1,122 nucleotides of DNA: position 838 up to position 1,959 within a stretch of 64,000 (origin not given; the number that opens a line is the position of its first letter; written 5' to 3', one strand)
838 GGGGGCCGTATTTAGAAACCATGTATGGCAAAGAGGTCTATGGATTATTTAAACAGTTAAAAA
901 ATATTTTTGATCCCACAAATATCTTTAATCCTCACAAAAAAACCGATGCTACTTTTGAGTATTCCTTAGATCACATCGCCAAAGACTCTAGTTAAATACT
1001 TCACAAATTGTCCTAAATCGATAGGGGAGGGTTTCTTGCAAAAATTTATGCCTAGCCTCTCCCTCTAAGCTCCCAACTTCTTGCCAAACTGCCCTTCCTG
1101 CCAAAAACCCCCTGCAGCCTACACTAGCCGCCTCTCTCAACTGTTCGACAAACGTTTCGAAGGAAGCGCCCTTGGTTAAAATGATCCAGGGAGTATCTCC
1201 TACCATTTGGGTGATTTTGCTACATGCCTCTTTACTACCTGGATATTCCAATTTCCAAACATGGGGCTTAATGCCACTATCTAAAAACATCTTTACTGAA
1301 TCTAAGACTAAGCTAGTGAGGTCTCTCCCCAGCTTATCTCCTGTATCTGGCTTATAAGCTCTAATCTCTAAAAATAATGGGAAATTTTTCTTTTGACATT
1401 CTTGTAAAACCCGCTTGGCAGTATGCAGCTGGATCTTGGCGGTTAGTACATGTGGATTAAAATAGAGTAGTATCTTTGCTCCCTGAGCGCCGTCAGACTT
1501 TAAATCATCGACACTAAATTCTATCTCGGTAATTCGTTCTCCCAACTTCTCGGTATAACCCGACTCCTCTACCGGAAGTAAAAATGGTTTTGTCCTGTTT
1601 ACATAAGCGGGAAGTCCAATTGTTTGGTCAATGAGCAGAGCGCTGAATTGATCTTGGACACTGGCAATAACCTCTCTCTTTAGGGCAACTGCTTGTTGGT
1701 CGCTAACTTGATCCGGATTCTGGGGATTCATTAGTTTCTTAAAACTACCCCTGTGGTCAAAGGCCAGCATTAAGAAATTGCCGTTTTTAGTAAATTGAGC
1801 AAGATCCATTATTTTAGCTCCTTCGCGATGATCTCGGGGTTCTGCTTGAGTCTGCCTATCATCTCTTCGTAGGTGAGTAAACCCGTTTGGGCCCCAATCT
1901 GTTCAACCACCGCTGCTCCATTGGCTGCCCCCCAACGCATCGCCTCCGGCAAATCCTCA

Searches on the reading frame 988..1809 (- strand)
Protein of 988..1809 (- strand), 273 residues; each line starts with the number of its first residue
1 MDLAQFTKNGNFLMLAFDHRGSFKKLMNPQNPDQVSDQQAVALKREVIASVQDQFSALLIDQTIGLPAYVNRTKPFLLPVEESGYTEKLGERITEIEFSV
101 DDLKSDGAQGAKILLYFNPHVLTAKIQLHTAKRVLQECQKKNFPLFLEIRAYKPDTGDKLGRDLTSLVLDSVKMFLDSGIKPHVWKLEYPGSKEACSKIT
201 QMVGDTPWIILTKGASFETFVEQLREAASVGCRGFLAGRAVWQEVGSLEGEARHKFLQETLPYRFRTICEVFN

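Call 78: find_encoding_contigs(protein=window:988-1809:-, flank=10000, max_places=1)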
Protein window:988-1809:- (273 aa): 22 contigs read that carry it; 1 place shown.
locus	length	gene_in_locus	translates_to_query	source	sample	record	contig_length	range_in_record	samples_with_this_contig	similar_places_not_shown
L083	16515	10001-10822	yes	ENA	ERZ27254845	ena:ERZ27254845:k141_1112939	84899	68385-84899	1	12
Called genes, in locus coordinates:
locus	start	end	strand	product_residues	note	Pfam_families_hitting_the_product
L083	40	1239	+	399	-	PF13185:GAF_2, PF01590:GAF, PF13492:GAF_3, PF00512:HisKA, PF02518:HATPase_c, PF14501:HATPase_c_5 (weak)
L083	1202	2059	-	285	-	-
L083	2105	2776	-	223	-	PF00072:Response_reg, PF00486:Trans_reg_C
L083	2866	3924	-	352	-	PF01702:TGT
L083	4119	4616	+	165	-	PF02502:LacAB_rpiB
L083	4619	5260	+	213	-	PF00834:Ribul_P_3_epim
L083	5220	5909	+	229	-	PF18306:LDcluster4, PF03641:Lysine_decarbox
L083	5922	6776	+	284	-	PF13292:DXP_synthase_N, PF00456:Transketolase_N, PF00676:E1_dh (weak)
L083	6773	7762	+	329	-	PF02779:Transket_pyr, PF17147:PFOR_II (faint), PF02780:Transketolase_C, PF22613:Transketolase_C_1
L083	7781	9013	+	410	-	PF07992:Pyr_redox_2, PF00070:Pyr_redox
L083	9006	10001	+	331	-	PF00294:PfkB, PF08543:Phos_pyr_kin (weak)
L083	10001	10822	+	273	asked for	PF09863:DUF2090, PF01791:DeoC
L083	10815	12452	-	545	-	PF01565:FAD_binding_4, PF02913:FAD-oxidase_C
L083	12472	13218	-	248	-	PF03734:YkuD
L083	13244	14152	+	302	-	PF00768:Peptidase_S11, PF13354:Beta-lactamase2 (weak)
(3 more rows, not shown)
